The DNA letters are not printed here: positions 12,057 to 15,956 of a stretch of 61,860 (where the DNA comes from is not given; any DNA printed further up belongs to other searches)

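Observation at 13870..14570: Four tandem Fis/NtrC-type HTH modules (plus two more at 4465-4750) inside a membrane-spanning giant protein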

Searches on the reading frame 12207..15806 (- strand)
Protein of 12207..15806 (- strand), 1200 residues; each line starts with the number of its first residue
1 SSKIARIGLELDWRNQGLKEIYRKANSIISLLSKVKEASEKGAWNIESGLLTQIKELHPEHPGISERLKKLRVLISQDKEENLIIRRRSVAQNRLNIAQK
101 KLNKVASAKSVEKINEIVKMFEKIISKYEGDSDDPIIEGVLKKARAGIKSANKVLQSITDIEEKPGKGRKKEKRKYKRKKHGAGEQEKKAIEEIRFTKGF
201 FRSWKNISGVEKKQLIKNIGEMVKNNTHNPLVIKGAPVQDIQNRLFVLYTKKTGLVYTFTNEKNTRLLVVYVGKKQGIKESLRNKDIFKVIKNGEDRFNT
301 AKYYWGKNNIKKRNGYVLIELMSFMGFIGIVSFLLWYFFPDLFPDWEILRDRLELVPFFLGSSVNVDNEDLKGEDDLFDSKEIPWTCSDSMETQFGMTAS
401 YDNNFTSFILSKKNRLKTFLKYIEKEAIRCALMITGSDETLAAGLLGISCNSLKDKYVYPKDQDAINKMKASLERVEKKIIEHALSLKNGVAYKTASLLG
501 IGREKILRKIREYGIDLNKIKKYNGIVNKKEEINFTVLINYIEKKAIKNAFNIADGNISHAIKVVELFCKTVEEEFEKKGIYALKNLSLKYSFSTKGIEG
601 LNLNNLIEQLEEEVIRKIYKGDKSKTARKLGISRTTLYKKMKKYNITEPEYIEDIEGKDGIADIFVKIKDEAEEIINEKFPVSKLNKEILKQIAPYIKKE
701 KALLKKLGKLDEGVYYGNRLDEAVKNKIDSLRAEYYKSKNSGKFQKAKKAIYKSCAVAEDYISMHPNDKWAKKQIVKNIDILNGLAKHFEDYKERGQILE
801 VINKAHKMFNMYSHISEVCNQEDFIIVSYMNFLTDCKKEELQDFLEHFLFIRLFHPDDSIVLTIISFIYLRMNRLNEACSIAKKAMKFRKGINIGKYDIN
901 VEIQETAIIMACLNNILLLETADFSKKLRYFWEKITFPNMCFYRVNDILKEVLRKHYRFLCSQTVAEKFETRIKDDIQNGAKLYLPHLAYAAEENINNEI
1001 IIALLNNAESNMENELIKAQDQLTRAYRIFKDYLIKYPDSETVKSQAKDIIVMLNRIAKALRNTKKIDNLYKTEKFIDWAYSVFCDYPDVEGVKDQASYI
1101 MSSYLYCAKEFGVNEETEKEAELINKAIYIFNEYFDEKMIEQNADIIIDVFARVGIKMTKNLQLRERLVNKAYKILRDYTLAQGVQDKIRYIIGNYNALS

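Call 41: search_protein_representatives(protein=window:12207-15806:-)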
Query: 1200 residues. Proteins with E-value up to 0.001 (for the whole library): 8; up to 1e-10: 1; up to 1e-30: 0. The best 8 are listed.
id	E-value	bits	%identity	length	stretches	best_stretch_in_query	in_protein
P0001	1.2e-27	112.6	31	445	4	1015-1199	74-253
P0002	9.3e-08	46.7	24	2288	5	1036-1199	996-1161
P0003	4.1e-07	44.6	26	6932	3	1036-1199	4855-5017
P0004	9.2e-07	43.4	47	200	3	603-647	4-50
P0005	5.3e-05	37.6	53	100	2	617-652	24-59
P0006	2.0e-04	35.7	53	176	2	619-648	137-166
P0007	4.2e-04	34.6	38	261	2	612-679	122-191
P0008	6.2e-04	34.1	38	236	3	473-523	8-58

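Call 43: find_related_loci(query=window:12207-15806:-, collection=genome_contigs, flank=10000)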
Query window:12207-15806:- (1200 aa) in genome_contigs; peptide patterns used: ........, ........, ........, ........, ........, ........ (x = any residue, [..] = any of these).
160 stretches matched a pattern; 49 encode a relative of the query (tblastn E <= 1e-3); 49 distinct loci.
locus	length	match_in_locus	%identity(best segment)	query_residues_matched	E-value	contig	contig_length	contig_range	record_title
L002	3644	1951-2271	28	517-647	3e-6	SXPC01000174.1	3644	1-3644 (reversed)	MAG: Planctomyces sp. isolate F1-120-MAGs242 F1-120__c603801, whole genome shotgun sequence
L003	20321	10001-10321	28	517-647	3e-6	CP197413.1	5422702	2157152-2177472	Planctomycetaceae bacterium SH248 chromosome, whole genome shotgun sequence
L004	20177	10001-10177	47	601-651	5e-5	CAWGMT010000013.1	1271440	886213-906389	MAG: uncultured Isosphaeraceae bacterium isolate MFD09567.bin.2.2 genome assembly, contig: contig_236, whole genome shot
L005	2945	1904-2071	43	589-646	1e-5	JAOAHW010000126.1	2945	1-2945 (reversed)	MAG: Syntrophorhabdaceae bacterium isolate SKW74 k141_400808, whole genome shotgun sequence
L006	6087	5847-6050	41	594-654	2e-5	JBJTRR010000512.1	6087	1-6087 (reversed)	MAG: bacterium isolate samp_4448_concoct_1915 samp_4448_1102509, whole genome shotgun sequence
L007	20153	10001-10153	51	599-646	2e-5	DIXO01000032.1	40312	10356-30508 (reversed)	MAG TPA_asm: Syntrophaceae bacterium UBA6078 UBA6078_contig_118, whole genome shotgun sequence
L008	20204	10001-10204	43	601-660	1e-4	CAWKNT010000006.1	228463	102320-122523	MAG: uncultured Isosphaeraceae bacterium isolate MFD04434.bin.2.10 genome assembly, contig: contig_14140, whole genome s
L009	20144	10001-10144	50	602-646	3e-5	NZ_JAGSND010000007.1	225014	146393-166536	Sinanaerobacter chloroacetimidivorans strain BAD-6 LB-6_scaffold7, whole genome shotgun sequence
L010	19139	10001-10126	52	608-647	4e-5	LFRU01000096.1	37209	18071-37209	MAG: Syntrophothermus sp. DTU052 scaffold706, whole genome shotgun sequence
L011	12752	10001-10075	76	622-646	6e-5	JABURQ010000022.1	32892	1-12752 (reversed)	MAG: Planctomycetaceae bacterium isolate Bin_14 NODE_376_length_32892_cov_12.4885, whole genome shotgun sequence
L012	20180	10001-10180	47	601-652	6e-5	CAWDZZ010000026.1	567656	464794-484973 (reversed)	MAG: uncultured Isosphaeraceae bacterium isolate MFD05521.bin.2.25 genome assembly, contig: contig_66841, whole genome s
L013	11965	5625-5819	43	601-657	5e-5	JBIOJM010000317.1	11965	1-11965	MAG: Isosphaerales bacterium isolate GcC5-13 k141_889082_length_11965_cov_34.0014, whole genome shotgun sequence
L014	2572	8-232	41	583-650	6e-5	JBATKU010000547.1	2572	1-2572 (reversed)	MAG: Desulfobacterales bacterium isolate MFD10234_ilm_asm_bin6 k127_228889, whole genome shotgun sequence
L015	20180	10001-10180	45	601-652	8e-5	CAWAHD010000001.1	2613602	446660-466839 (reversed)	MAG: uncultured Isosphaeraceae bacterium isolate MFD02248.bin.2.64 genome assembly, contig: contig_14489, whole genome s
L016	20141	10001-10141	49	603-646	1e-4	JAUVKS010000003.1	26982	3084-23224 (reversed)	MAG: Pseudomonadota bacterium isolate CSMAG_486 CSMAG_486_k141_1285773_length_26982_cov_9.6648, whole genome shotgun seq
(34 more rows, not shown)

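Call 46: find_related_loci(query=window:12207-15806:-, collection=metagenome_contigs, flank=10000)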
Query window:12207-15806:- (1200 aa) in metagenome_contigs; peptide patterns used: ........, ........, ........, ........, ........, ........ (x = any residue, [..] = any of these).
273 stretches matched a pattern; 49 encode a relative of the query (tblastn E <= 1e-3); 49 distinct loci.
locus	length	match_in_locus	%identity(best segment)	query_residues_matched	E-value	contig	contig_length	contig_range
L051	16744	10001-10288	38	556-646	8e-7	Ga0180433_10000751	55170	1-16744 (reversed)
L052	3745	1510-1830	28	517-647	9e-7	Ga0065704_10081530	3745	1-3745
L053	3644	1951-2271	28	517-647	1e-6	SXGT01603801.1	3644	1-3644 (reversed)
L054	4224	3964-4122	53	597-646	6e-6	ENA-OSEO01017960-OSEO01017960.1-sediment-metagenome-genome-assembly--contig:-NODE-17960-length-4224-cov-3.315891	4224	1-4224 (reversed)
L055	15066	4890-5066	44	592-647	6e-6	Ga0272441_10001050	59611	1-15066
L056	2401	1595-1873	35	556-647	5e-6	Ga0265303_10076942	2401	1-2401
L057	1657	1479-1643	44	603-652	4e-6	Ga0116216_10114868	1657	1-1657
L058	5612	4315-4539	43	601-660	7e-6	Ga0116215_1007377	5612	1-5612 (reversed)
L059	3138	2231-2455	43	601-660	6e-6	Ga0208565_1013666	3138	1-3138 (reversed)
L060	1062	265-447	41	622-681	5e-6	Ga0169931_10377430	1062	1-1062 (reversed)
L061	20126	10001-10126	52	608-647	2e-5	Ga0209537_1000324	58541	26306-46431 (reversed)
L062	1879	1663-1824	46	601-648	1e-5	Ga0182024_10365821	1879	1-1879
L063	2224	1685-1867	43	592-646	2e-5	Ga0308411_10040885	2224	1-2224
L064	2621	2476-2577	59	622-654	3e-5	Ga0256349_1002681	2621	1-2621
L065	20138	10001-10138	52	608-650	4e-5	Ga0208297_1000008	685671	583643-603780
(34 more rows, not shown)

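Call 47: search_protein_families(library=pfam, proteins=[P0004, P0005, P0006, P0007, P0008, P0001], max_evalue=0.01)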
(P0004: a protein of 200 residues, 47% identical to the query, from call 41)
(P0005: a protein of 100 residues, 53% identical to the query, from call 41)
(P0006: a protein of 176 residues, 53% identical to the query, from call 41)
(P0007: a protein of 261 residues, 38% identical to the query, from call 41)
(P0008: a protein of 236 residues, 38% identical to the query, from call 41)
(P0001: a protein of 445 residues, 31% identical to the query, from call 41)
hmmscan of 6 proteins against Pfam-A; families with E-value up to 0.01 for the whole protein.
P0004 (200 aa): 10 families
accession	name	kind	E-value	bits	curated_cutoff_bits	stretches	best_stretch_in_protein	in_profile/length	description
PF02954.25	HTH_8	-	3.7e-41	139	22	3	158-198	2-42/42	Bacterial regulatory protein, Fis family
PF13556.12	HTH_30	-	2.4e-09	37.3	27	0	169-197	7-35/59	PucR C-terminal helix-turn-helix domain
PF12728.13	HTH_17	-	3.4e-09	37.3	27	0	116-137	6-27/51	Helix-turn-helix domain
PF13518.12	HTH_28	-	1e-07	32.3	25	0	170-199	9-37/52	Helix-turn-helix domain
PF02796.21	HTH_7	-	1.1e-06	29.1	23.8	0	175-193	22-40/45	Helix-turn-helix domain of resolvase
PF13384.12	HTH_23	-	2.3e-06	27.7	24.6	0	159-197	3-40/50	Homeodomain-like domain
PF13309.12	HTH_22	-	0.00051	20.5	29.6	0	179-195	46-62/63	HTH domain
PF13551.12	HTH_29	-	0.0029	18.1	28.1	0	170-199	7-37/64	Winged helix-turn helix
PF02042.20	RWP-RK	-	0.0057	17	29.3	0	115-137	16-38/49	RWP-RK domain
PF05043.19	Mga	-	0.0089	17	21.1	0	95-145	13-62/87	Mga helix-turn-helix domain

P0005 (100 aa): 32 families (the best 25 are shown)
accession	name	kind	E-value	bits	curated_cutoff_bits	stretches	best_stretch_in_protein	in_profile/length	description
PF02954.25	HTH_8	-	7.6e-29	99.6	22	2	65-97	10-42/42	Bacterial regulatory protein, Fis family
PF13384.12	HTH_23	-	3.9e-10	39.7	24.6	2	15-51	6-41/50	Homeodomain-like domain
PF13551.12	HTH_29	-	1e-09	38.7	28.1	2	67-97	6-36/64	Winged helix-turn helix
PF13518.12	HTH_28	-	2.9e-09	37.3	25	2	67-98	7-37/52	Helix-turn-helix domain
PF13556.12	HTH_30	-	7e-09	35.8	27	2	70-94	9-33/59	PucR C-terminal helix-turn-helix domain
PF13309.12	HTH_22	-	1.3e-08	35.2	29.6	1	77-94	45-62/63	HTH domain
PF18024.7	HTH_50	-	1.7e-08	34.5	27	2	78-99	28-49/50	Helix-turn-helix domain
PF02796.21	HTH_7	-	9.8e-08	32.4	23.8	0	77-94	25-42/45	Helix-turn-helix domain of resolvase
PF12728.13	HTH_17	-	1.2e-07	32.3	27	0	79-95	7-23/51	Helix-turn-helix domain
PF00126.33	HTH_1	-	1.3e-07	31.9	26.6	0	73-96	13-36/60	Bacterial regulatory helix-turn-helix protein, lysR family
PF25213.1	HVO_A0261_N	-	7e-07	29.5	35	0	14-51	11-48/86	HVO_A0261 N-terminal domain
PF02001.22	DUF134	-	8.6e-07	29.9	27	0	29-53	52-76/98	Protein of unknown function DUF134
PF05225.22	HTH_psq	-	4.2e-06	26.8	20.4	0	31-47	20-36/45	helix-turn-helix, Psq domain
PF05043.19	Mga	-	6e-06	27.2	21.1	0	65-96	22-53/87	Mga helix-turn-helix domain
PF08279.18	HTH_11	-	6.8e-06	26.3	25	0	80-95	22-37/55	HTH domain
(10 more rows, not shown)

P0006 (176 aa): 21 families
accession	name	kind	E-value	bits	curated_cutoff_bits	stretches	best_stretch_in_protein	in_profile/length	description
PF02954.25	HTH_8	-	7.8e-25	86.8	22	2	122-162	2-42/42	Bacterial regulatory protein, Fis family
PF20432.4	Xre-like-HTH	-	2.5e-09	37.7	25.8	2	47-81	10-43/63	Antitoxin Xre-like helix-turn-helix domain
PF12728.13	HTH_17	-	1.6e-08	35.1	27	0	64-81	5-22/51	Helix-turn-helix domain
PF13551.12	HTH_29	-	3.1e-08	34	28.1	1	54-88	6-40/64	Winged helix-turn helix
PF02796.21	HTH_7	-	2.2e-07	31.4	23.8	0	67-83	28-44/45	Helix-turn-helix domain of resolvase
PF13556.12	HTH_30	-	2.2e-06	27.8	27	0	131-160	5-34/59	PucR C-terminal helix-turn-helix domain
PF09339.16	HTH_IclR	-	2.6e-06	27.5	22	0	51-81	7-39/52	IclR helix-turn-helix domain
PF13542.12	HTH_Tnp_ISL3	-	1.2e-05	25.1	27.4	0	55-84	23-50/51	Helix-turn-helix domain of transposase family ISL3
PF04218.19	CENP-B_N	-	1.6e-05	24.8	21.2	0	126-160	11-44/53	CENP-B N-terminal DNA-binding domain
PF13384.12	HTH_23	-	2.1e-05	24.6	24.6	0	124-162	4-41/50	Homeodomain-like domain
PF13518.12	HTH_28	-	2.4e-05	24.7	25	0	130-162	5-36/52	Helix-turn-helix domain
PF18024.7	HTH_50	-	3.1e-05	24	27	0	143-163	28-48/50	Helix-turn-helix domain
PF02042.20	RWP-RK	-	4.3e-05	23.8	29.3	0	142-162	16-36/49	RWP-RK domain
PF25213.1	HVO_A0261_N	-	7.2e-05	23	35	0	50-85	14-49/86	HVO_A0261 N-terminal domain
PF12759.13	HTH_Tnp_IS1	-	0.00027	20.9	24.9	0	65-83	26-44/46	InsA C-terminal domain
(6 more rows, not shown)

P0007 (261 aa): 5 families
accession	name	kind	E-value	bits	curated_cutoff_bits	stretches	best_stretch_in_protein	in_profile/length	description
PF02954.25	HTH_8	-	5.5e-24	84.1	22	2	115-154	3-42/42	Bacterial regulatory protein, Fis family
PF13556.12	HTH_30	-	2.6e-06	27.5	27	1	125-155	7-37/59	PucR C-terminal helix-turn-helix domain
PF18024.7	HTH_50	-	3.4e-05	23.9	27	0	213-252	11-49/50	Helix-turn-helix domain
PF06322.17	Phage_NinH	-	0.0023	18.2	29.8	1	126-152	12-38/60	Phage NinH protein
PF13551.12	HTH_29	-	0.0062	17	28.1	0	218-250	2-36/64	Winged helix-turn helix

P0008 (236 aa): 10 families
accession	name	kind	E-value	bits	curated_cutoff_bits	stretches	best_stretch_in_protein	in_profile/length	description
PF02954.25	HTH_8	-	1.5e-21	76.3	22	2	9-48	3-42/42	Bacterial regulatory protein, Fis family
PF13384.12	HTH_23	-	8e-08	32.3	24.6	0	83-111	13-40/50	Homeodomain-like domain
PF18024.7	HTH_50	-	3.7e-07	30.2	27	1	196-230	15-49/50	Helix-turn-helix domain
PF13518.12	HTH_28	-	3.9e-06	27.3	25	0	204-229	13-37/52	Helix-turn-helix domain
PF01527.26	HTH_Tnp_1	-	2.1e-05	25.1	24.1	0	199-228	18-47/75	Transposase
PF13556.12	HTH_30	-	2.5e-05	24.4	27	0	20-47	9-35/59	PucR C-terminal helix-turn-helix domain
PF07453.19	NUMOD1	-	0.00027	21.5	22.8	0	202-223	14-35/37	NUMOD1 domain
PF13309.12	HTH_22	-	0.0016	18.8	29.6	0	188-221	23-58/63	HTH domain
PF02042.20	RWP-RK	-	0.0053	17.1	29.3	0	205-230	13-38/49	RWP-RK domain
PF08281.18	Sigma70_r4_2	-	0.0064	16.5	25.7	0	85-110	23-48/54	Sigma-70, region 4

P0001 (445 aa): 5 families
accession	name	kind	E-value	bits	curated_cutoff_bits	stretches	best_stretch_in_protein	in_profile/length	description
PF01535.26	PPR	-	2.7e-08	34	25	0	109-126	3-20/31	PPR repeat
PF13424.12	TPR_12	-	7.1e-07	29.8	30.1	0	201-239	4-44/77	Tetratricopeptide repeat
PF22834.3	Polo_box_4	-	8.7e-05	23.4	27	0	86-147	11-72/85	Polo box domain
PF12968.13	DUF3856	-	0.0024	18.3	27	0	77-178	27-119/143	Domain of Unknown Function (DUF3856)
PF22941.1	TADA2A-like_3rd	-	0.0076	16.8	27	0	87-116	42-71/77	Transcriptional adapter 2-alpha-like domain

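Call 77: find_encoding_contigs(protein=P0008, flank=6000, max_places=3)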
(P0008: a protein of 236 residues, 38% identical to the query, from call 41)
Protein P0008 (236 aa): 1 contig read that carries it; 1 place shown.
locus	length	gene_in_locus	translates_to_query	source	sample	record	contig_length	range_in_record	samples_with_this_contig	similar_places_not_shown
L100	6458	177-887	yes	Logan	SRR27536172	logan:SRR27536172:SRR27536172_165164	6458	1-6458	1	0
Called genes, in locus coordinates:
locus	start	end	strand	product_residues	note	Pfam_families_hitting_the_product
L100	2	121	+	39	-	?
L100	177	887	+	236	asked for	PF02954:HTH_8, PF13384:HTH_23 (faint), PF18024:HTH_50 (faint), PF13518:HTH_28 (faint), PF13556:HTH_30 (faint)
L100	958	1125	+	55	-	-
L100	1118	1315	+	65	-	-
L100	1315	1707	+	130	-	-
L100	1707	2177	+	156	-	PF05772:NinB (faint)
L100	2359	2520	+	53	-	-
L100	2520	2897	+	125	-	PF25682:Phage_VG64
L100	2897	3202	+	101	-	PF16786:RecA_dep_nuc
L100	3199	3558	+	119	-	PF05866:RusA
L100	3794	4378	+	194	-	PF09669:Phage_pRha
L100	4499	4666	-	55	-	-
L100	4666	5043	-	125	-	-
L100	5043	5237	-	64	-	-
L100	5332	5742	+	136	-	PF09643:YopX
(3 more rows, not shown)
